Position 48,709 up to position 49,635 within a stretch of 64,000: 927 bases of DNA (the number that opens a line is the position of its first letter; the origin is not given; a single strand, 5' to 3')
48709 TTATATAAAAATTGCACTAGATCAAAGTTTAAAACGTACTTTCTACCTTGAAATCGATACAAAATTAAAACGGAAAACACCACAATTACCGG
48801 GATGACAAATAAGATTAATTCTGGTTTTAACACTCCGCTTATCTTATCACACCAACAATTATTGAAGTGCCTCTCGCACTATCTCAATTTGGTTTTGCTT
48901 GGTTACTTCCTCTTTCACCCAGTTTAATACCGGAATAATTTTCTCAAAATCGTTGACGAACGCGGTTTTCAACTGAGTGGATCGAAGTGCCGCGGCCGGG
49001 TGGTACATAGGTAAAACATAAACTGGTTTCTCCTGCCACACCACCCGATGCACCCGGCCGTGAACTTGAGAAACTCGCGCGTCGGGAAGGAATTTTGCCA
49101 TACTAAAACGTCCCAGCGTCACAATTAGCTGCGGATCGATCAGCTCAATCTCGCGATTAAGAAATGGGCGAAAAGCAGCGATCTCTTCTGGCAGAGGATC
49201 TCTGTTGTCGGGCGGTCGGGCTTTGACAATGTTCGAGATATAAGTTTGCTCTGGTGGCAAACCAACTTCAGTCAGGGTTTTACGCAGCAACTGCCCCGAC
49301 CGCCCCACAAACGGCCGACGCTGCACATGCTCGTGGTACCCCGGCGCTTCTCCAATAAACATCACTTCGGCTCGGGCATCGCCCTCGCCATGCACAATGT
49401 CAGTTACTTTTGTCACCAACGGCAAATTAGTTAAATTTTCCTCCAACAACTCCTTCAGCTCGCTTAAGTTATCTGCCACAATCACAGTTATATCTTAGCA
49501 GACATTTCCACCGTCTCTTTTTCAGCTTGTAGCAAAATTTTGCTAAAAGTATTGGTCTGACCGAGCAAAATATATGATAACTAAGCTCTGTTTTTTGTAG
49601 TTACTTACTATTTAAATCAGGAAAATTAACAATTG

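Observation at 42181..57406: Repeated regulatory architecture: paired 16-bp perfect palindromes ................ spaced about 150 bp, plus a shared promoter/5'UTR driving three small acidic proteins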

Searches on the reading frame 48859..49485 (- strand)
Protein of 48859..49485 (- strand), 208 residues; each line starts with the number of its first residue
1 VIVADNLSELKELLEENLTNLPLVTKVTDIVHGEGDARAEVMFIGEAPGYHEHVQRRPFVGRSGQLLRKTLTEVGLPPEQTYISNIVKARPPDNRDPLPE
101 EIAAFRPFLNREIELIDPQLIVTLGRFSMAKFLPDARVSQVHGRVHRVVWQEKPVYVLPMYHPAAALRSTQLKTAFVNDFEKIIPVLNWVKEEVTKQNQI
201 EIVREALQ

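Call 13: search_protein_families(library=pfam, proteins=[window:48859-49485:-], max_evalue=0.01)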
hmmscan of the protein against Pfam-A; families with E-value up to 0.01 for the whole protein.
window:48859-49485:- (208 aa): 1 family
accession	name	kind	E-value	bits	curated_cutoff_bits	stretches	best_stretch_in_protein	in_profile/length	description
PF03167.25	UDG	-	1.3e-35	122.9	24.3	1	32-178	1-138/141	Uracil DNA glycosylase superfamily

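Call 54: find_homologous_proteins(query=window:48859-49485:-, max_evalue=1e-20)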
Query window:48859-49485:- (208 aa): 7909 proteins with E <= 1e-20 among 8000 candidates; the best 120 are listed.
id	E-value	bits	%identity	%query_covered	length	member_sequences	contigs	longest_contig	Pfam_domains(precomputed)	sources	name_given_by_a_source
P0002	1.7e-132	457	100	100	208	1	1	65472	PF03167.26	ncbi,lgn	-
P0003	4.4e-131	453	100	99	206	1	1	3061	PF03167.26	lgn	-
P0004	3.4e-128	443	96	100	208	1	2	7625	PF03167.26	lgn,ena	-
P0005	6.3e-127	439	95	100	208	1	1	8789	PF03167.26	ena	-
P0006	4.0e-126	437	94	100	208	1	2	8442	PF03167.26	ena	-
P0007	1.1e-125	435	94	100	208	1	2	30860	PF03167.26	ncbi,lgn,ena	-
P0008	2.7e-125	434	94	100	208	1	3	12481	PF03167.26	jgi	-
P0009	4.4e-125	433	93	100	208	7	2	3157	PF03167.26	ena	-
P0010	2.5e-124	431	94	99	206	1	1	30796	PF03167.26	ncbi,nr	ncbi:MAG TPA: uracil-DNA glycosylase [Candidatus Woesebacteria bacterium]|nr:uracil-DNA glycosylase 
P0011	2.4e-99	349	76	100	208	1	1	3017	PF03167.26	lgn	-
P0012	1.9e-97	343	72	100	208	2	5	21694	PF03167.26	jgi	-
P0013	1.4e-95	337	72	100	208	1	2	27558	PF03167.26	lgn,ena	-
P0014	1.0e-91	324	70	99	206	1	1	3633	PF03167.26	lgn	-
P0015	1.2e-90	321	68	100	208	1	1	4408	PF03167.26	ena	-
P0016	5.6e-89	315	69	97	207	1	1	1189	PF03167.26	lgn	-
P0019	2.8e-85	303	64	98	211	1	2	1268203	PF03167.26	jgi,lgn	jgi:uracil-DNA glycosylase family 4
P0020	2.8e-85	303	66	99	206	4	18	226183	PF03167.26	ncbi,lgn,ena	-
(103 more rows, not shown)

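Call 56: find_encoding_contigs(protein=P0012, flank=10000, max_places=3)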
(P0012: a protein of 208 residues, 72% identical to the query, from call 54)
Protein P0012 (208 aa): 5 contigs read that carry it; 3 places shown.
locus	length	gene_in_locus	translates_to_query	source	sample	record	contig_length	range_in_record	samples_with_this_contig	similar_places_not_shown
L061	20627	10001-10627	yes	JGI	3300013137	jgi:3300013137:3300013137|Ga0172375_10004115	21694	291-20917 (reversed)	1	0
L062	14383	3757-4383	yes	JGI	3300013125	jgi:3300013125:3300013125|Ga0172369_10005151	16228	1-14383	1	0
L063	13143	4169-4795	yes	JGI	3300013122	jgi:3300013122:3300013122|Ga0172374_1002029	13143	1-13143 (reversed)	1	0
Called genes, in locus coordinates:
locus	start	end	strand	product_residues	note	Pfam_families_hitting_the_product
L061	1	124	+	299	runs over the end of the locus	PF01458:SUFBD_core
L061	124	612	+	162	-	PF01458:SUFBD_core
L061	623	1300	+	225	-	PF02661:Fic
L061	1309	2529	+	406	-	PF00155:Aminotran_1_2 (weak), PF00266:Aminotran_5, PF01053:Cys_Met_Meta_PP (weak)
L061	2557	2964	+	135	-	PF01592:NifU_N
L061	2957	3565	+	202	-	PF01931:NTPase_I-T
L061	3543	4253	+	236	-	PF00970:FAD_binding_6, PF08030:NAD_binding_6 (weak), PF00175:NAD_binding_1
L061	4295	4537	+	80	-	PF13459:Fer4_15 (weak), PF13370:Fer4_13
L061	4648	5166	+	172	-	-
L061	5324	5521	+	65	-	-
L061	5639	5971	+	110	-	PF01883:FeS_assembly_P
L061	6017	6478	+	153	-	PF02502:LacAB_rpiB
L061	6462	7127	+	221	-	PF00834:Ribul_P_3_epim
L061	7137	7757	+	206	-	PF18306:LDcluster4, PF03641:Lysine_decarbox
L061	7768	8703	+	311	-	PF00294:PfkB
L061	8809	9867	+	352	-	PF07724:AAA_2 (weak), PF07728:AAA_5, PF00004:AAA, PF22667:Lon_lid (faint)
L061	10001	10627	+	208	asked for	PF03167:UDG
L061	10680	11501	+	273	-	-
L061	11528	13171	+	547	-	PF00753:Lactamase_B, PF12706:Lactamase_B_2 (weak), PF22505:RNase_J_b_CASP, PF17770:RNase_J_C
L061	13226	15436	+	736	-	PF17854:FtsK_alpha, PF01580:FtsK_SpoIIIE, PF01935:DUF87 (faint), PF09397:FtsK_gamma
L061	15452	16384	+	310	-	PF14257:DUF4349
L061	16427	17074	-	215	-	-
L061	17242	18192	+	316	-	PF00005:ABC_tran, PF13304:AAA_21 (weak)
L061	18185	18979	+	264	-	PF12698:ABC2_membrane_3 (weak)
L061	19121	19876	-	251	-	PF13414:TPR_11 (faint), PF13424:TPR_12 (faint), PF13174:TPR_6 (faint), PF07719:TPR_2 (faint), PF13181:TPR_8 (faint), PF13428:TPR_14 (faint), PF13432:TPR_16 (faint), PF13431:TPR_17 (weak), +2 more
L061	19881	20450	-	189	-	PF03703:bPH_2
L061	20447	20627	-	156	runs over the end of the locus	PF03703:bPH_2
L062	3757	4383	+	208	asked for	PF03167:UDG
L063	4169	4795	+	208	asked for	PF03167:UDG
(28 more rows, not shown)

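Call 57: find_encoding_contigs(protein=P0013, flank=10000, max_places=3)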
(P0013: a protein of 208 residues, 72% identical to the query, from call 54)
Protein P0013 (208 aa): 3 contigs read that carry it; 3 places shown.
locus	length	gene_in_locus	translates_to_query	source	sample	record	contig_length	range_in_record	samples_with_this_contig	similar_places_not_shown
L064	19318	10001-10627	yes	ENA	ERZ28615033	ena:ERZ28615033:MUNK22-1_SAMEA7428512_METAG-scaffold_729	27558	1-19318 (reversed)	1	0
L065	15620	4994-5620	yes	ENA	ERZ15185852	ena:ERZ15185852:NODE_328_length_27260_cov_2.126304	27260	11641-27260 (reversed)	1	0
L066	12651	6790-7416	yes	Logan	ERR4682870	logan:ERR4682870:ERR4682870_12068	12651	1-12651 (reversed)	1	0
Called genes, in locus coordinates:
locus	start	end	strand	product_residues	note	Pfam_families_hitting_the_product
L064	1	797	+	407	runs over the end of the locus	PF00155:Aminotran_1_2 (weak), PF00266:Aminotran_5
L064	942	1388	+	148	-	PF00383:dCMP_cyt_deam_1, PF14437:MafB19-deam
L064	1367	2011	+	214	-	-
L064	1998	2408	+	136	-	PF02657:SufE (weak), PF01592:NifU_N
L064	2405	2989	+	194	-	PF01931:NTPase_I-T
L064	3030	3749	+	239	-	PF00970:FAD_binding_6, PF08030:NAD_binding_6 (weak), PF00175:NAD_binding_1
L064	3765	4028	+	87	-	PF06902:Fer4_19 (weak), PF13459:Fer4_15 (weak), PF13370:Fer4_13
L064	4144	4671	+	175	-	-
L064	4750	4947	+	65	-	-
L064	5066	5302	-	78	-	-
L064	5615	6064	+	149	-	PF02502:LacAB_rpiB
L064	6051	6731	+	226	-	PF00834:Ribul_P_3_epim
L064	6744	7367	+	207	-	PF18306:LDcluster4, PF03641:Lysine_decarbox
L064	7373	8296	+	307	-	PF00294:PfkB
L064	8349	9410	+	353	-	PF07724:AAA_2 (weak), PF07728:AAA_5 (weak), PF13401:AAA_22 (faint), PF00004:AAA, PF22667:Lon_lid (weak)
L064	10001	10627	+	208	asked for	PF03167:UDG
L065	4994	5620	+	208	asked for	PF03167:UDG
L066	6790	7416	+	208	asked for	PF03167:UDG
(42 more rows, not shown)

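Call 58: find_encoding_contigs(protein=P0008, flank=10000, max_places=3)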
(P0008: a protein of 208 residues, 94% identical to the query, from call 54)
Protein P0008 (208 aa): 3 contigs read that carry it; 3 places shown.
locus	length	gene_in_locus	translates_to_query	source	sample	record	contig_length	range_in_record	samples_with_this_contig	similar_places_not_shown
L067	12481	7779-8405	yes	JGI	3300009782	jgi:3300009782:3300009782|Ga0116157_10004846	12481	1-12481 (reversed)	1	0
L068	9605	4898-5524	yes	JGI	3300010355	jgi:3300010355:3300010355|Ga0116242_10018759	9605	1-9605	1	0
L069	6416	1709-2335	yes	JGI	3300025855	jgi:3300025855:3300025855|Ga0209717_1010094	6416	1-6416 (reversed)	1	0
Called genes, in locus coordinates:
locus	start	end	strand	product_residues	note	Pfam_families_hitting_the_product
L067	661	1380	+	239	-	PF00970:FAD_binding_6, PF08030:NAD_binding_6 (weak), PF00175:NAD_binding_1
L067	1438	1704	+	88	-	PF06902:Fer4_19 (weak), PF13459:Fer4_15, PF13370:Fer4_13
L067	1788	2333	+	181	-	-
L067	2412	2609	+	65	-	-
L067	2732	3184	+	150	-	PF02502:LacAB_rpiB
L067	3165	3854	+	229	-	PF00834:Ribul_P_3_epim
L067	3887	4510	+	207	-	PF18306:LDcluster4, PF03641:Lysine_decarbox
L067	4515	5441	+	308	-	PF00294:PfkB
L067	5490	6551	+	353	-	PF07724:AAA_2 (weak), PF07728:AAA_5 (weak), PF00004:AAA, PF22667:Lon_lid (weak)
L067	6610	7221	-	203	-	-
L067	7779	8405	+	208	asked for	PF03167:UDG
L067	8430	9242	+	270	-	-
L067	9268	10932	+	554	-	PF00753:Lactamase_B, PF12706:Lactamase_B_2, PF22505:RNase_J_b_CASP, PF17770:RNase_J_C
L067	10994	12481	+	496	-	?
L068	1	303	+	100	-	?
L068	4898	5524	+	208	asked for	PF03167:UDG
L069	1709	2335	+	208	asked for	PF03167:UDG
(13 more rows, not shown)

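Call 59: find_encoding_contigs(protein=P0005, flank=10000, max_places=3)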
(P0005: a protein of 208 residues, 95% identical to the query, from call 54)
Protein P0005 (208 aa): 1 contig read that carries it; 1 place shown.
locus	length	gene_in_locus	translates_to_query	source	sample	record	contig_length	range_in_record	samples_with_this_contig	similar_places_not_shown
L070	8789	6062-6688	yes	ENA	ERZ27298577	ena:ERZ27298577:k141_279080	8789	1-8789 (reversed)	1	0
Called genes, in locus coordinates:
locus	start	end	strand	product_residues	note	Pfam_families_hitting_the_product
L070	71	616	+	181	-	-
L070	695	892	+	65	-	-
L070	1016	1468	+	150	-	PF02502:LacAB_rpiB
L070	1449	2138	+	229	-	PF00834:Ribul_P_3_epim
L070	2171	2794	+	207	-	PF18306:LDcluster4, PF03641:Lysine_decarbox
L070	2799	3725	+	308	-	PF00294:PfkB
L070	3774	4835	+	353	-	PF07724:AAA_2 (weak), PF07728:AAA_5 (weak), PF00004:AAA, PF22667:Lon_lid (weak)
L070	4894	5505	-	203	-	-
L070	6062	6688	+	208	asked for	PF03167:UDG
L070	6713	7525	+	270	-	-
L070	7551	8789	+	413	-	?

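Call 65: find_encoding_contigs(protein=P0007, flank=10000, max_places=3)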
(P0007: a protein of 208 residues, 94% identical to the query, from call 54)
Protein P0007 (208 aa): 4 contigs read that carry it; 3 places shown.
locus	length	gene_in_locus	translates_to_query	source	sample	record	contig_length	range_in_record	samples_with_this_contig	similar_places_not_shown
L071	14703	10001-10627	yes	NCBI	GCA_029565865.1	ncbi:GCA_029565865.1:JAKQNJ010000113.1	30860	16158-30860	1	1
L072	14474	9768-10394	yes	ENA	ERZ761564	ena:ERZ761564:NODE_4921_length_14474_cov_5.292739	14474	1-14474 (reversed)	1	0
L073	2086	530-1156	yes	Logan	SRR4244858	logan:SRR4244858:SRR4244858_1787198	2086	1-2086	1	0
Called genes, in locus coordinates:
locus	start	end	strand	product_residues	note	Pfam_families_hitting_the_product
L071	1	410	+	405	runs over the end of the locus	PF00266:Aminotran_5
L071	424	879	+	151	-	PF00383:dCMP_cyt_deam_1, PF14437:MafB19-deam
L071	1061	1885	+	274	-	PF01931:NTPase_I-T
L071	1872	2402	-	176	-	-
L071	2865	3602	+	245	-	PF00970:FAD_binding_6, PF00175:NAD_binding_1, PF08030:NAD_binding_6 (weak)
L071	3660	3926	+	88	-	PF06902:Fer4_19 (weak), PF13459:Fer4_15, PF13370:Fer4_13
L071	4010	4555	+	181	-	-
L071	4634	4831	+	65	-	-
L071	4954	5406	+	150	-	PF02502:LacAB_rpiB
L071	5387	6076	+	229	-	PF00834:Ribul_P_3_epim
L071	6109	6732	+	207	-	PF18306:LDcluster4, PF03641:Lysine_decarbox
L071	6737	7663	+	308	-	PF00294:PfkB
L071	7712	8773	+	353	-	PF07724:AAA_2 (weak), PF07728:AAA_5 (weak), PF00004:AAA, PF22667:Lon_lid (weak)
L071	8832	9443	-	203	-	-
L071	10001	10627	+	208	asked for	PF03167:UDG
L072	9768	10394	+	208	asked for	PF03167:UDG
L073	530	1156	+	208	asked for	PF03167:UDG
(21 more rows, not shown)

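Call 66: find_encoding_contigs(protein=P0004, flank=10000, max_places=3)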
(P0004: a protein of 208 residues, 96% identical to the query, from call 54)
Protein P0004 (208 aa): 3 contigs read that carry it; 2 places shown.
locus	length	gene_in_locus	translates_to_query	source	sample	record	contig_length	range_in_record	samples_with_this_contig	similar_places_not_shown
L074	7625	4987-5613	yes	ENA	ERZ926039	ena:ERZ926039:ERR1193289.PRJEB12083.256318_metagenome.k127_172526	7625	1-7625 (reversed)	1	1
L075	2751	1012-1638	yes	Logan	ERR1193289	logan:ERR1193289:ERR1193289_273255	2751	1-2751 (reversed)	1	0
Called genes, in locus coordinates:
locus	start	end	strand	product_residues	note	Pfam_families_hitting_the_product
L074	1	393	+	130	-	?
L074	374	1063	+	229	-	PF00834:Ribul_P_3_epim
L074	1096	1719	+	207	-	PF18306:LDcluster4, PF03641:Lysine_decarbox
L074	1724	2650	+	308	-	PF00294:PfkB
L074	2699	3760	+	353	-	PF07724:AAA_2 (weak), PF07728:AAA_5 (weak), PF00004:AAA, PF22667:Lon_lid (weak)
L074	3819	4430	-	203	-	-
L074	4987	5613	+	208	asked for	PF03167:UDG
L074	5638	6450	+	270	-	-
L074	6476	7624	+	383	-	?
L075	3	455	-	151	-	?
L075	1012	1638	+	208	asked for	PF03167:UDG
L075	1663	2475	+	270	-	-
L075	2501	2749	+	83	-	?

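Call 77: find_encoding_contigs(protein=P0019, flank=10000, max_places=2)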
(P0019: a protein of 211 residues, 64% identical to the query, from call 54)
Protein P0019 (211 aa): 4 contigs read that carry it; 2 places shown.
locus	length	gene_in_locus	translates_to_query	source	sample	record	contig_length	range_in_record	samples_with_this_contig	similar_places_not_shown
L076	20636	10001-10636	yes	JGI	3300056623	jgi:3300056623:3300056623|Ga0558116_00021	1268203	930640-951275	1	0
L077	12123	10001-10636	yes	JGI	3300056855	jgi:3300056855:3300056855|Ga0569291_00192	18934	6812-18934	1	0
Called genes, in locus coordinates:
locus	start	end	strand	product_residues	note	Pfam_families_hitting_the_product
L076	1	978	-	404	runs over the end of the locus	-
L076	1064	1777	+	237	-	PF00970:FAD_binding_6, PF08030:NAD_binding_6 (faint), PF00175:NAD_binding_1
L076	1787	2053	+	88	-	PF13459:Fer4_15 (weak), PF13370:Fer4_13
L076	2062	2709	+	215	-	PF13462:Thioredoxin_4, PF01323:DSBA, PF13743:Thioredoxin_5 (weak)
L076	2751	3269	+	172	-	-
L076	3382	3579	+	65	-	-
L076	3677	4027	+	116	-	PF01883:FeS_assembly_P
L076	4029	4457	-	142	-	-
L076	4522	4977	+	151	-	PF02502:LacAB_rpiB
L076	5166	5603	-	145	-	-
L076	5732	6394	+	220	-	PF00834:Ribul_P_3_epim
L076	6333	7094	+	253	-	PF18306:LDcluster4, PF03641:Lysine_decarbox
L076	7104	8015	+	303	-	PF00294:PfkB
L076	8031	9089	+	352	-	PF07728:AAA_5 (weak), PF13401:AAA_22 (faint), PF00004:AAA, PF22667:Lon_lid (weak)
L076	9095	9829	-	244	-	-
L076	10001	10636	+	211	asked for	PF03167:UDG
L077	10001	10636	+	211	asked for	PF03167:UDG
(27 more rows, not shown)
